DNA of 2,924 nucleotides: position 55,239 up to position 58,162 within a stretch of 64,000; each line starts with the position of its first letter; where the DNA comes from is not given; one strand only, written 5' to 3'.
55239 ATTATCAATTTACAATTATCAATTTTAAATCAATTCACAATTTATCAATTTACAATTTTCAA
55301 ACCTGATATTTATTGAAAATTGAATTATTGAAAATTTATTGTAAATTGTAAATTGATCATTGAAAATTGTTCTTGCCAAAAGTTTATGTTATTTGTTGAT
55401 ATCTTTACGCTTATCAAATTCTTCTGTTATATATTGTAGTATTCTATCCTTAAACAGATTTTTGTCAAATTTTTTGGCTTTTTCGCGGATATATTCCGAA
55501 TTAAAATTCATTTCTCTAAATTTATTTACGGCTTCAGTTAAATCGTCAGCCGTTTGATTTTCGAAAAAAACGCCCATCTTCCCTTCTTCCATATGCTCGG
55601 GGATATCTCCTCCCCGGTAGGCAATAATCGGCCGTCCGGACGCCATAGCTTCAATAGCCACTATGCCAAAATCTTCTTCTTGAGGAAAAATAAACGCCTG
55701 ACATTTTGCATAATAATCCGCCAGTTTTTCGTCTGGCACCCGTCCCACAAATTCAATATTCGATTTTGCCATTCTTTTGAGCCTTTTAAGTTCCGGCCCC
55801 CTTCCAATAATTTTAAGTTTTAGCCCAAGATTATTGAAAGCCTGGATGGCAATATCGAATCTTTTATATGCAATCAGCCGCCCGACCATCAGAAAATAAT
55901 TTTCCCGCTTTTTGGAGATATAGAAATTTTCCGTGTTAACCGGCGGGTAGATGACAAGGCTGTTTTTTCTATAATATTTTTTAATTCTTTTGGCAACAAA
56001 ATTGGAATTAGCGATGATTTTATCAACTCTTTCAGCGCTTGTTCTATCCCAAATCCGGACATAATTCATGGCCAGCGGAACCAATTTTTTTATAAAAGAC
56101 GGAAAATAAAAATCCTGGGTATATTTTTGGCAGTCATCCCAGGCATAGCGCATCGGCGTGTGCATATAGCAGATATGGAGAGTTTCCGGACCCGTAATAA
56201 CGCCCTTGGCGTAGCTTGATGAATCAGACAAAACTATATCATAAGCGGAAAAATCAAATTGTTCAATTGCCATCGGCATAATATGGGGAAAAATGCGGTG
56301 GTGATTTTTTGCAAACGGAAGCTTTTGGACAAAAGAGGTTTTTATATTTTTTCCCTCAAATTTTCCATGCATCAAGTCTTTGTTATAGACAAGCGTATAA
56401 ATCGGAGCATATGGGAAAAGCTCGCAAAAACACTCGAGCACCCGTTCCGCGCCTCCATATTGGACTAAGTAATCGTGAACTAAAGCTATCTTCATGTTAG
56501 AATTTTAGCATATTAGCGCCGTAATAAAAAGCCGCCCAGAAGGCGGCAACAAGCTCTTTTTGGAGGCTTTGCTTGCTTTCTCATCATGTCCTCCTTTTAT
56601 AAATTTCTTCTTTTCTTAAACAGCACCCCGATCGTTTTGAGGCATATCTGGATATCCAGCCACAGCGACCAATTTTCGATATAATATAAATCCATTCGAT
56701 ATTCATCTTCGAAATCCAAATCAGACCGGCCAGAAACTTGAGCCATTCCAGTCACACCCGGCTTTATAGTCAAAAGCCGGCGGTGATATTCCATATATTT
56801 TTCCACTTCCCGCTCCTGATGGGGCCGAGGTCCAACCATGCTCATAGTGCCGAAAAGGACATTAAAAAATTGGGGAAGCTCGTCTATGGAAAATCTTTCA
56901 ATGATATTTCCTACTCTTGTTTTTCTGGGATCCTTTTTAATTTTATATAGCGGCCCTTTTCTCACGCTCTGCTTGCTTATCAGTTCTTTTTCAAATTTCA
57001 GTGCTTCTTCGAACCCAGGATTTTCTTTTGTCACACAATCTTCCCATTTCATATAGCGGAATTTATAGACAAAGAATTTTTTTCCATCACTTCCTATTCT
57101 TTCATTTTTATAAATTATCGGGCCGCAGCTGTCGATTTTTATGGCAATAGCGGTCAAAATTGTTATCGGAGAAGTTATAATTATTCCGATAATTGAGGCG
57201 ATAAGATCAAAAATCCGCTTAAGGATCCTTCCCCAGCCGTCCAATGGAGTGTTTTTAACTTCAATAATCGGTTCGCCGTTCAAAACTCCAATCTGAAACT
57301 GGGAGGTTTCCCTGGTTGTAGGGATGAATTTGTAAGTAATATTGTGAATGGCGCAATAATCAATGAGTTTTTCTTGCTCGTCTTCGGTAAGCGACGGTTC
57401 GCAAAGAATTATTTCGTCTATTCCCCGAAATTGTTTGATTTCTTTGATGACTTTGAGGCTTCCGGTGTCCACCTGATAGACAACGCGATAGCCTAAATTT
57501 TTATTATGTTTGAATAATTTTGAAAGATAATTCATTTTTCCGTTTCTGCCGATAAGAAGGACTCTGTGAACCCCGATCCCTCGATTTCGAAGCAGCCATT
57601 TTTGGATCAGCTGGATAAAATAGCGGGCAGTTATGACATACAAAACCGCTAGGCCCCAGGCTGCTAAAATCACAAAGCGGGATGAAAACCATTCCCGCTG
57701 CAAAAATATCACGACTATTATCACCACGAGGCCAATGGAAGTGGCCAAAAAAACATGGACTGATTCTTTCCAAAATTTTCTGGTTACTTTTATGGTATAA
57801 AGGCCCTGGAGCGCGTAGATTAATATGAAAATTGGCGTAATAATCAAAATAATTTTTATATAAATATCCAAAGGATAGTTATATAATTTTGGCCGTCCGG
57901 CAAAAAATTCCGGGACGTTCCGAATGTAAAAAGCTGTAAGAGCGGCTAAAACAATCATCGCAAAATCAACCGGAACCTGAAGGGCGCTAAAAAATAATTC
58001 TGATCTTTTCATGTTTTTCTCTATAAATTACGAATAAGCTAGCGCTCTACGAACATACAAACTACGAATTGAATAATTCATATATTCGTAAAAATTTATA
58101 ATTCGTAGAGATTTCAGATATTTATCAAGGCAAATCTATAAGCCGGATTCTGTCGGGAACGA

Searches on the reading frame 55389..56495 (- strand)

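Call 70: search_protein_families(library=pfam, proteins=[window:55389-56495:-], max_evalue=0.00001)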
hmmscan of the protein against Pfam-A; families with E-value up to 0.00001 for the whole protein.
window:55389-56495:- (368 aa): 4 families
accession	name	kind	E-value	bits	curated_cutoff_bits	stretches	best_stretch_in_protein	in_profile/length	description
PF00534.26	Glycos_transf_1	-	2.9e-31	108.7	26.4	1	194-342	11-171/172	Glycosyl transferases group 1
PF13692.12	Glyco_trans_1_4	-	1.7e-26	93.6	27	1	199-325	2-138/142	Glycosyl transferases group 1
PF13439.12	Glyco_transf_4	-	6.1e-08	33.3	28.5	1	50-189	38-169/170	Glycosyltransferase Family 4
PF13524.12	Glyco_trans_1_2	-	6.3e-06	26.6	25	0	218-340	7-125/144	Glycosyl transferase-like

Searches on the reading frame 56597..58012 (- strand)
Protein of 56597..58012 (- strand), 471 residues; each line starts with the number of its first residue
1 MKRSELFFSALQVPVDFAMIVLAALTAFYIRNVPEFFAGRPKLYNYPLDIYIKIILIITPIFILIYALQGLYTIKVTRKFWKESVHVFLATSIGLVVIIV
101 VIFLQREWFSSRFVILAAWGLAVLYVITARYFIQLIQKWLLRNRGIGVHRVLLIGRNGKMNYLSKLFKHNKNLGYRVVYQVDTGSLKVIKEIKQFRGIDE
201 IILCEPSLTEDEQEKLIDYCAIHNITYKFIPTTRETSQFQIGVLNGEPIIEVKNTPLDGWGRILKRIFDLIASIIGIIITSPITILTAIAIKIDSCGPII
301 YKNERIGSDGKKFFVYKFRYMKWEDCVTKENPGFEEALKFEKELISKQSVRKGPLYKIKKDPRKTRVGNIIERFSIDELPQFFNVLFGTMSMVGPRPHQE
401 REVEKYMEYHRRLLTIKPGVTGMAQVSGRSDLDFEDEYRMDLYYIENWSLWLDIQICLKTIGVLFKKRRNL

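Call 70: search_protein_families(library=pfam, proteins=[window:56597-58012:-], max_evalue=0.00001)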
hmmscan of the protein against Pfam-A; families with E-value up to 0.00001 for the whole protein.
window:56597-58012:- (471 aa): 2 families
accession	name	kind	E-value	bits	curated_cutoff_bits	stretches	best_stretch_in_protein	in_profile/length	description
PF02397.22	Bac_transf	-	4.2e-62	209.3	27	1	265-465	1-178/179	Bacterial sugar transferase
PF13727.12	CoA_binding_3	-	3e-07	31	25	1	69-185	3-114/175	CoA-binding domain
